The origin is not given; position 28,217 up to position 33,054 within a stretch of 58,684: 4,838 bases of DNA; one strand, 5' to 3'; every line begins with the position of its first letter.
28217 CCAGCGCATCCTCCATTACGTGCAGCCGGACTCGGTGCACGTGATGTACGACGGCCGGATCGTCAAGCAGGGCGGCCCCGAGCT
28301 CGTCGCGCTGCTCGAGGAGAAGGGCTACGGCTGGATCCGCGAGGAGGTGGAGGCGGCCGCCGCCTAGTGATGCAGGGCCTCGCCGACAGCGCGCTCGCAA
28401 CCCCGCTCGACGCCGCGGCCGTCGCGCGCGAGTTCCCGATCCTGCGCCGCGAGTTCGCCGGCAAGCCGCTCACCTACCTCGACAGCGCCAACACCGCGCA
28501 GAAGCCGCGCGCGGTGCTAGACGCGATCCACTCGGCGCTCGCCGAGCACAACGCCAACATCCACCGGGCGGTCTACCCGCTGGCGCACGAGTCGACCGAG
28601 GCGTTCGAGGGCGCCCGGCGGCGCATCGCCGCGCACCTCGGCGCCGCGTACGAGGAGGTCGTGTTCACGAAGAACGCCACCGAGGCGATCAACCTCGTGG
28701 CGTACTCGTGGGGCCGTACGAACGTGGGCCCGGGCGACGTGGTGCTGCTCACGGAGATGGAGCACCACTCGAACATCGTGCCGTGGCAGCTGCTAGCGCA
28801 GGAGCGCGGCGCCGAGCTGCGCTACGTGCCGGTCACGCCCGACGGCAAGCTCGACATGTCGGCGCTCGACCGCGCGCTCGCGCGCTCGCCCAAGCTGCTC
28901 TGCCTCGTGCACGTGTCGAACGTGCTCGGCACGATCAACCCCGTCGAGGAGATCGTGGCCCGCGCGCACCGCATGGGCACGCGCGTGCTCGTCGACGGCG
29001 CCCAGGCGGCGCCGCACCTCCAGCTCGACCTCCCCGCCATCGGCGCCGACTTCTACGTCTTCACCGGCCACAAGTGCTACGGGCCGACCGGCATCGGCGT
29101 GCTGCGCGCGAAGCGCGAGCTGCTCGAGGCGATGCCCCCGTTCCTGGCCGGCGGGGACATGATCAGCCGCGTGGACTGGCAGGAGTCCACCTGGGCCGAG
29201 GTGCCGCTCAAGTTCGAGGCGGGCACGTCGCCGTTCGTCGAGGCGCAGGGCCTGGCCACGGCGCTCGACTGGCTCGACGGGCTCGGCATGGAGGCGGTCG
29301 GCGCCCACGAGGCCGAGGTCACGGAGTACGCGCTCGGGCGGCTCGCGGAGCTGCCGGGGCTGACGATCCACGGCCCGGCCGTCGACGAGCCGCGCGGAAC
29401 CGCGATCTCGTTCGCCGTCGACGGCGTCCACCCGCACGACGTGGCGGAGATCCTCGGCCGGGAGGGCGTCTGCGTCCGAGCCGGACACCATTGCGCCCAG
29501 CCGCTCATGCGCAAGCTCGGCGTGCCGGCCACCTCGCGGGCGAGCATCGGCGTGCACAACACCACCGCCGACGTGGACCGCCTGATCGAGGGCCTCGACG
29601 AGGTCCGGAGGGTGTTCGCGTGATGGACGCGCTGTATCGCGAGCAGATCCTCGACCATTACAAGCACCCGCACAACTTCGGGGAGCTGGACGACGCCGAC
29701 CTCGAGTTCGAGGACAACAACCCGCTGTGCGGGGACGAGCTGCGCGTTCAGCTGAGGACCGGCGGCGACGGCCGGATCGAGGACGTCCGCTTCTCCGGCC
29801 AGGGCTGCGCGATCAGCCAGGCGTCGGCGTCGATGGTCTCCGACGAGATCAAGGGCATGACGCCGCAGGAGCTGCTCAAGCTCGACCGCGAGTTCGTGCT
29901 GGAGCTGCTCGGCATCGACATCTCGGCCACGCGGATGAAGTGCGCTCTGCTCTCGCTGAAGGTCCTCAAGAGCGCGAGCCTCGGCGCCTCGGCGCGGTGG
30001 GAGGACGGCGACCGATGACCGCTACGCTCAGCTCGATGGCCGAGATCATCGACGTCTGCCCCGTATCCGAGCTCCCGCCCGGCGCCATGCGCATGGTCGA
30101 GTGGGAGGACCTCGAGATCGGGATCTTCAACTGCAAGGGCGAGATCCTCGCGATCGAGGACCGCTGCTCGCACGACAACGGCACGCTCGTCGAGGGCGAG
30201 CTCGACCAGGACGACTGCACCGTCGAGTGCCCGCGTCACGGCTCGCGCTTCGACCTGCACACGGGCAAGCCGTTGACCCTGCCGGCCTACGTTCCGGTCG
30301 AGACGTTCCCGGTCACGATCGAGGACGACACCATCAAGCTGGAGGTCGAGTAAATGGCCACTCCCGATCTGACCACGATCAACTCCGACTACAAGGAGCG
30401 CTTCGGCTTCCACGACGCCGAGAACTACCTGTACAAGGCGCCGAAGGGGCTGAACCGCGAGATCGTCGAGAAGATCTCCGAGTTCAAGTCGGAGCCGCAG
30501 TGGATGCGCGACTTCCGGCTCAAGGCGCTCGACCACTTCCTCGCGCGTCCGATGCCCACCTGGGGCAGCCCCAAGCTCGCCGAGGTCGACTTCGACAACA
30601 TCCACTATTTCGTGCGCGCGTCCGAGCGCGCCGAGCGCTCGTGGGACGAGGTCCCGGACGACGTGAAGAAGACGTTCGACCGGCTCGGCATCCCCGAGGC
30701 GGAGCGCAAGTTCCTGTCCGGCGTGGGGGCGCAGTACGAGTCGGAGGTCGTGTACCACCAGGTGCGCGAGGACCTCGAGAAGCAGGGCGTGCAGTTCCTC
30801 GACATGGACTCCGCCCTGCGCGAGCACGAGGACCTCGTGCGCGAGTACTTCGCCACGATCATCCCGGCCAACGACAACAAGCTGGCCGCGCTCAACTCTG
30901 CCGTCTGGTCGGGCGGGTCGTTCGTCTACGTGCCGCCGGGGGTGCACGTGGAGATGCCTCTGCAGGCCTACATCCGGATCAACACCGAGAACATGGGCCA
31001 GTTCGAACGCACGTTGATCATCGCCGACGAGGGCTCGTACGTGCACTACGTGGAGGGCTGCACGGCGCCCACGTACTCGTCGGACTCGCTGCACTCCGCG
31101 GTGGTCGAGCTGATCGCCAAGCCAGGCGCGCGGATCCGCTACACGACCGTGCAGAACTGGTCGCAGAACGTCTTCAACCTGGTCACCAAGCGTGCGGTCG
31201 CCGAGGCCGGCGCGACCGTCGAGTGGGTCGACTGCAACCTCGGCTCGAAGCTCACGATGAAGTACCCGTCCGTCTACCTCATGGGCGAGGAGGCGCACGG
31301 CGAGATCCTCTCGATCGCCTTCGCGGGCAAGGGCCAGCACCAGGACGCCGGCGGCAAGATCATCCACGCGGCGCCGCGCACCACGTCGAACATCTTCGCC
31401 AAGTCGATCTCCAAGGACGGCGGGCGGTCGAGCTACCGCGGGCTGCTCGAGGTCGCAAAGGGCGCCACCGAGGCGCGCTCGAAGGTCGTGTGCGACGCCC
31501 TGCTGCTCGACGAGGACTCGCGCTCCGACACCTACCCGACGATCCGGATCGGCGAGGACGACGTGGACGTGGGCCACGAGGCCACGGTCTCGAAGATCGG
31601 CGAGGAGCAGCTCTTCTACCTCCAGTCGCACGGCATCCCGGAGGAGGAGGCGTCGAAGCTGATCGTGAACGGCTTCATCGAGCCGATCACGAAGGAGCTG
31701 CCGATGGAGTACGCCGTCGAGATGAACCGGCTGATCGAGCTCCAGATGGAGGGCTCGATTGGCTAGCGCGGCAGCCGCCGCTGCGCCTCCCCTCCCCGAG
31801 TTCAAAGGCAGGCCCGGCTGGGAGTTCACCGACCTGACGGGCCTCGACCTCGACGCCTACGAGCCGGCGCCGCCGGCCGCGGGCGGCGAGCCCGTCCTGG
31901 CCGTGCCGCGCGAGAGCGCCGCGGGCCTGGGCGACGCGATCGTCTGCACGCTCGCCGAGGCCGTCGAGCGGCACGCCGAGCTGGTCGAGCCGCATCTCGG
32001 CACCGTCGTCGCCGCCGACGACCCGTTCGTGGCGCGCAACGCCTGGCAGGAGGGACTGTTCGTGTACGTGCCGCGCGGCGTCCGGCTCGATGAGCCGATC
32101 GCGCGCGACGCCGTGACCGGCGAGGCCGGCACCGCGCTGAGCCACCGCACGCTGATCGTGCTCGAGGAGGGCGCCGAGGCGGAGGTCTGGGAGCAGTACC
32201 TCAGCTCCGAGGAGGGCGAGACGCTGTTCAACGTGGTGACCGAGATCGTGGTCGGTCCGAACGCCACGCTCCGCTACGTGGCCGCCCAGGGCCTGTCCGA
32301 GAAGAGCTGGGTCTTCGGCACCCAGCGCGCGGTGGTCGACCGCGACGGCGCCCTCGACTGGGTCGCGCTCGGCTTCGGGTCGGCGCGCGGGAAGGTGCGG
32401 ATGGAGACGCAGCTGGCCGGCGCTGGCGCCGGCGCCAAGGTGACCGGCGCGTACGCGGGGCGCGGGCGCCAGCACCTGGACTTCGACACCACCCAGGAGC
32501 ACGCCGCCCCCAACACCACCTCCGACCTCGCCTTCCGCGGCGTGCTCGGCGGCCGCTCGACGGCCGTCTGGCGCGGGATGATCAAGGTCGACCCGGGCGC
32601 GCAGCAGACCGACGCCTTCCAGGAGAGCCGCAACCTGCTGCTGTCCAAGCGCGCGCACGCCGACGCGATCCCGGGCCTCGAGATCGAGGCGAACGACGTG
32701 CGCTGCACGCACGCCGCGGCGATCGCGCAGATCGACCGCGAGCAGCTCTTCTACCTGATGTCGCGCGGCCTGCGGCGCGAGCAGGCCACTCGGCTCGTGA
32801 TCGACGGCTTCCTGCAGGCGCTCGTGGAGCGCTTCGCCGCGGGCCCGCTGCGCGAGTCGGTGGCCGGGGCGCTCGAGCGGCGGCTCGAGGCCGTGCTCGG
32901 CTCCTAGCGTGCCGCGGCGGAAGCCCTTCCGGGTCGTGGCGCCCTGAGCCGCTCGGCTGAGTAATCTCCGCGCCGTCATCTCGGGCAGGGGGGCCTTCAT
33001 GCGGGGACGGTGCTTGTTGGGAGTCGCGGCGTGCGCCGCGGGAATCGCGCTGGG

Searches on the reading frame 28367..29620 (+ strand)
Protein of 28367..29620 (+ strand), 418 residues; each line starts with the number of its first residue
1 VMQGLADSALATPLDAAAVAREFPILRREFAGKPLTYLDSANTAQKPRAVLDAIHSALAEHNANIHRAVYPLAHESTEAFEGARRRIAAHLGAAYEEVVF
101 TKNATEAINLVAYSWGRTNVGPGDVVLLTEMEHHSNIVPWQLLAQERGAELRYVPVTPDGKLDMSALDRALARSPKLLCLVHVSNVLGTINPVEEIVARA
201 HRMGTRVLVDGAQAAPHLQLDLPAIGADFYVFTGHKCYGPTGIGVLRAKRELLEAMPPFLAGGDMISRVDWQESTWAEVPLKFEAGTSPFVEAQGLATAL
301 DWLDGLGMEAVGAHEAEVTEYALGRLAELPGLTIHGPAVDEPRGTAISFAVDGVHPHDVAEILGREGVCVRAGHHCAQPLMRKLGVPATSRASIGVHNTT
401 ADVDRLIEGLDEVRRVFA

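Call 69: search_protein_families(library=pfam, proteins=[window:28367-29620:+], max_evalue=0.00001)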
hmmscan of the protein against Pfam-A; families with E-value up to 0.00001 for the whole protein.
window:28367-29620:+ (418 aa): 2 families
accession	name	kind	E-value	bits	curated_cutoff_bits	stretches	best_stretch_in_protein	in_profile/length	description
PF00266.25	Aminotran_5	-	8.1e-136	453.3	21.5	1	36-406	1-371/371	Aminotransferase class-V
PF01041.23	DegT_DnrJ_EryC1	-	1.8e-06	27.9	19.8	1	77-215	26-150/360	DegT/DnrJ/EryC1/StrS aminotransferase family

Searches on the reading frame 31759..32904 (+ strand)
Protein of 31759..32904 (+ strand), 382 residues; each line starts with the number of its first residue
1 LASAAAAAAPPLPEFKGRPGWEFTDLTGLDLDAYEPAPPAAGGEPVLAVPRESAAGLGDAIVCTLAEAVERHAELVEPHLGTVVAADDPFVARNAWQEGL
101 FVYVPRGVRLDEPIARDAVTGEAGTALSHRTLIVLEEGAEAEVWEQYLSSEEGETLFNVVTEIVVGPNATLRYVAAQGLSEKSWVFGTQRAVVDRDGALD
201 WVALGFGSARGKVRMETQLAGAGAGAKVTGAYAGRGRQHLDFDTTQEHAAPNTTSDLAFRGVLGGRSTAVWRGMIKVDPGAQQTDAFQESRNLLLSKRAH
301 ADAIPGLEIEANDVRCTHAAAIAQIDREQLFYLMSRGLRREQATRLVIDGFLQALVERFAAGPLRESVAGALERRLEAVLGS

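Call 17: search_protein_families(library=pfam, proteins=[window:31759-32904:+], max_evalue=0.001)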
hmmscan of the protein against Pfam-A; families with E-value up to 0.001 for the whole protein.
window:31759-32904:+ (382 aa): 2 families
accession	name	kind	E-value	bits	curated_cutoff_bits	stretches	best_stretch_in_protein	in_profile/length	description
PF01458.23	SUFBD_core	-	4e-79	265.8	27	1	122-351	5-232/232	SUF system FeS cluster assembly, SufBD core domain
PF19295.5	SufBD_N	-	7.5e-07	29.4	23.5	1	60-114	113-170/172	SufBD protein N-terminal region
